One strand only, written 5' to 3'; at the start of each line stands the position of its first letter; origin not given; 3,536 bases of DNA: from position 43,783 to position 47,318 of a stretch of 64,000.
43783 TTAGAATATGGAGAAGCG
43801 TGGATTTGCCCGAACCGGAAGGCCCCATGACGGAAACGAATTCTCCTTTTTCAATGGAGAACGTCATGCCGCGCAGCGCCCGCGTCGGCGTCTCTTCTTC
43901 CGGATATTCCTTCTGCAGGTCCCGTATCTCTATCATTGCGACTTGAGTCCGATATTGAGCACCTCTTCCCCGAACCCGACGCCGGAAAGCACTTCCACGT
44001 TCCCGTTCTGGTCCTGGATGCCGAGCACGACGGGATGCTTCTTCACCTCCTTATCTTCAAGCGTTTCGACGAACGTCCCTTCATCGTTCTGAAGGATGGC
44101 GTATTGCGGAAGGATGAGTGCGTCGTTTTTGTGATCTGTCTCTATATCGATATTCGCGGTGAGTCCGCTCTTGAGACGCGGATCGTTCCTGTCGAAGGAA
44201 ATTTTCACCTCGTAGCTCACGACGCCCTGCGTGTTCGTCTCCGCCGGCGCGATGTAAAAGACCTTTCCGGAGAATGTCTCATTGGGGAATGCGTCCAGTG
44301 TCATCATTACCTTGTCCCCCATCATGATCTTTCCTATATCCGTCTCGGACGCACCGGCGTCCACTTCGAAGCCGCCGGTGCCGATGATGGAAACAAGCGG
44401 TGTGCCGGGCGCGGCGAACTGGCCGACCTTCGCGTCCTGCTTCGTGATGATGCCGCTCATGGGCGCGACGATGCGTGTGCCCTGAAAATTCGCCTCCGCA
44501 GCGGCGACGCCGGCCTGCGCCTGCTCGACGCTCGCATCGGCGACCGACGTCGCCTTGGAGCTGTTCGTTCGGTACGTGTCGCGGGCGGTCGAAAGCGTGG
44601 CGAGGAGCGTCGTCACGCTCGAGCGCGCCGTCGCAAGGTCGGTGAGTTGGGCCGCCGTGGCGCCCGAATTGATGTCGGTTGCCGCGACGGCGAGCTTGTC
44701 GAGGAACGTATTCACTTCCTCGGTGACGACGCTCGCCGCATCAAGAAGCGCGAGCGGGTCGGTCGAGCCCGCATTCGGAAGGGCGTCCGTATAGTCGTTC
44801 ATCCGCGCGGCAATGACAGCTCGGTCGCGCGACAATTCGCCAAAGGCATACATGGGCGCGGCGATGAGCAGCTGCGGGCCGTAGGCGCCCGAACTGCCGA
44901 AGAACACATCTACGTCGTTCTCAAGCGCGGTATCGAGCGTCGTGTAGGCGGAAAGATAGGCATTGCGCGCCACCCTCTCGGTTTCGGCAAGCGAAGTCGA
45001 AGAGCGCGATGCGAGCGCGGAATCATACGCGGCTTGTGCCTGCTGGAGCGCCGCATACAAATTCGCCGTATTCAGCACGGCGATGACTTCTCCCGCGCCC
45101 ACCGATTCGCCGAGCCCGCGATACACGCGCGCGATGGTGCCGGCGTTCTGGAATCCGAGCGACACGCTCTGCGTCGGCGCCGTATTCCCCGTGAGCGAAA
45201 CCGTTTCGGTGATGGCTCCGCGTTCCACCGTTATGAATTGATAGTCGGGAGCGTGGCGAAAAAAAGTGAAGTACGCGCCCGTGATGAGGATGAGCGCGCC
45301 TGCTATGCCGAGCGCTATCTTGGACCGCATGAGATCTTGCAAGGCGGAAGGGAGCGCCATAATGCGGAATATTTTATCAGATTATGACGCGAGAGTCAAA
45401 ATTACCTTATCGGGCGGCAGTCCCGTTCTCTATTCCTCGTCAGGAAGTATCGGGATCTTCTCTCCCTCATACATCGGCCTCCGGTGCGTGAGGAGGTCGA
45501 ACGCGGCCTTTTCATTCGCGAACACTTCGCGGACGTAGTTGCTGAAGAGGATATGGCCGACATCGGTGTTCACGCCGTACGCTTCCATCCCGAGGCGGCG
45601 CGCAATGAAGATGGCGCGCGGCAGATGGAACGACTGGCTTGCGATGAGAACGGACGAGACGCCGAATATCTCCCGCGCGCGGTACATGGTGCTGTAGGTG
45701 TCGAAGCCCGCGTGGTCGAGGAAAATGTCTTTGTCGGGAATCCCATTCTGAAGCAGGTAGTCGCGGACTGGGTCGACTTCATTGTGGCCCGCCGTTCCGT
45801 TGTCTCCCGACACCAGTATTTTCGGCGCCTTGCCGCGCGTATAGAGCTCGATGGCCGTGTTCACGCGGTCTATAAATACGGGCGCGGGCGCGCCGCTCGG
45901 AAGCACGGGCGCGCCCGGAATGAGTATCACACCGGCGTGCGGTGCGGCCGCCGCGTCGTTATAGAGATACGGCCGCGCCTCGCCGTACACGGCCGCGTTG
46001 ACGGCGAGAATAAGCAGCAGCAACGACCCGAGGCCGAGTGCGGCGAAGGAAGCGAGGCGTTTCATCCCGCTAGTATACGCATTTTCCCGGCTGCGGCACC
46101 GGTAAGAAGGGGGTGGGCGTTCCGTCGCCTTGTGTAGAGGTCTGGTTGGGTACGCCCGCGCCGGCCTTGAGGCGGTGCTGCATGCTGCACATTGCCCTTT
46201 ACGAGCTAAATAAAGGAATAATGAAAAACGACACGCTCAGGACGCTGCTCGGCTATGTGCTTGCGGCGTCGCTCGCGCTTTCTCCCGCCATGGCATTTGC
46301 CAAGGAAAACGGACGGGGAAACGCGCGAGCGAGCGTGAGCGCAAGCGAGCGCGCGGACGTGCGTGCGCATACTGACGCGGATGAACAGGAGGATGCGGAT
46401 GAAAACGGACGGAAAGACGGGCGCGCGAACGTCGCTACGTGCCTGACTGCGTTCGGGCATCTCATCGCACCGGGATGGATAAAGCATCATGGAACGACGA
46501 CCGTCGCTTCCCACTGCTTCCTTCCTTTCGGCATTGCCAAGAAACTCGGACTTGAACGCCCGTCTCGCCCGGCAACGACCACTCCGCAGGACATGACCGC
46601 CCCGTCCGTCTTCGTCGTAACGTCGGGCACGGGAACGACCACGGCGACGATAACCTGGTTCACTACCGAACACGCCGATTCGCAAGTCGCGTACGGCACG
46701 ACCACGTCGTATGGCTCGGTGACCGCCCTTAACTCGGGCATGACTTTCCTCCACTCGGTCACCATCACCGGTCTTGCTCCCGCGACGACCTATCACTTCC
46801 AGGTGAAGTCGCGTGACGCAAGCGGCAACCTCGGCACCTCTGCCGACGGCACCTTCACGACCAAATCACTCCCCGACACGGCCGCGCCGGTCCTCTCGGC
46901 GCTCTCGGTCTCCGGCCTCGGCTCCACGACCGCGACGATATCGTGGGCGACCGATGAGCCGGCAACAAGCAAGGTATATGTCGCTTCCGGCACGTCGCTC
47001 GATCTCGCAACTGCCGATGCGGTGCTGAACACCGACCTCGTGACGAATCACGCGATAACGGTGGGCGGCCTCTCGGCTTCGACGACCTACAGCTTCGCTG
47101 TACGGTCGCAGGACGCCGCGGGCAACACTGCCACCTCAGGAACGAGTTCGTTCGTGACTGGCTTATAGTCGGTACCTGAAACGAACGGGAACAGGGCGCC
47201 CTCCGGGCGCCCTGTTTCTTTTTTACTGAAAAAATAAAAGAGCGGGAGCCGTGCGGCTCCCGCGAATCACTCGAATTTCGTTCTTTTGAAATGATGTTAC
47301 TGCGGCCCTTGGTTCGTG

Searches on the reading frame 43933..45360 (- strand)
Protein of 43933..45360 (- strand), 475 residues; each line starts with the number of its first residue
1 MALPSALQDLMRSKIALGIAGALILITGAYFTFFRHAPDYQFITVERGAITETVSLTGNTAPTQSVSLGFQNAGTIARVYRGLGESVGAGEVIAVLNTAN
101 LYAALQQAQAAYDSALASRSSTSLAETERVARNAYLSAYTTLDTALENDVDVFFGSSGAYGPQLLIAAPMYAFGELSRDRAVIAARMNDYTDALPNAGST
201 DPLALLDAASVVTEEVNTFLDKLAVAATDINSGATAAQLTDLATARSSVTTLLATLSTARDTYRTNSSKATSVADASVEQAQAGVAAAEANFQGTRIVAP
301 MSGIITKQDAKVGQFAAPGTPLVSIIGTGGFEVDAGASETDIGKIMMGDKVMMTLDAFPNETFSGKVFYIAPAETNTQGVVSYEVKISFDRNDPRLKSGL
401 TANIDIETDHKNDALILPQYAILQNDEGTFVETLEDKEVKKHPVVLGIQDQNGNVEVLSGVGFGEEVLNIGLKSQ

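Call 56: search_protein_families(library=pfam, proteins=[window:43933-45360:-], max_evalue=0.00001)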
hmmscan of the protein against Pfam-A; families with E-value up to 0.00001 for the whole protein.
window:43933-45360:- (475 aa): 2 families
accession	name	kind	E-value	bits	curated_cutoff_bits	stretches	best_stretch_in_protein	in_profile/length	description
PF16576.10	HlyD_D23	-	1.1e-19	71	30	1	210-402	20-214/214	Barrel-sandwich domain of CusB or HlyD membrane-fusion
PF13437.12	HlyD_3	-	2e-18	67.5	22.2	1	297-398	2-105/106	HlyD family secretion protein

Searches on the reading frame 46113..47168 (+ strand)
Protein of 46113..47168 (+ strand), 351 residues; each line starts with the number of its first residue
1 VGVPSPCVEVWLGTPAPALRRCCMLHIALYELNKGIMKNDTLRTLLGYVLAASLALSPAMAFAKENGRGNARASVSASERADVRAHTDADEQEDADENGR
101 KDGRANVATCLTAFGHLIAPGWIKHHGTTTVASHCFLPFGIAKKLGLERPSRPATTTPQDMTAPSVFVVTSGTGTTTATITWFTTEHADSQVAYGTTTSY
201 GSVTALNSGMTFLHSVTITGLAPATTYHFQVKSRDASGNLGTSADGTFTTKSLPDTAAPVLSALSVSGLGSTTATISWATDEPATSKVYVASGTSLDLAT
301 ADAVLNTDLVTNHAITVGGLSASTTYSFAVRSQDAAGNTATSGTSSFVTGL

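Call 55: search_protein_families(library=pfam, proteins=[window:46113-47168:+], max_evalue=0.00001)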
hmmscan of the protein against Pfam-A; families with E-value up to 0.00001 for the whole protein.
window:46113-47168:+ (351 aa): 2 families
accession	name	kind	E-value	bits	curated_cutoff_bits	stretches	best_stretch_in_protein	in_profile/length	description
PF16656.11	Pur_ac_phosph_N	-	1.2e-18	67.9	30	2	170-250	7-93/93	Purple acid Phosphatase, N-terminal domain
PF00041.27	fn3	-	1.6e-11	44.7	25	0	263-345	5-81/84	Fibronectin type III domain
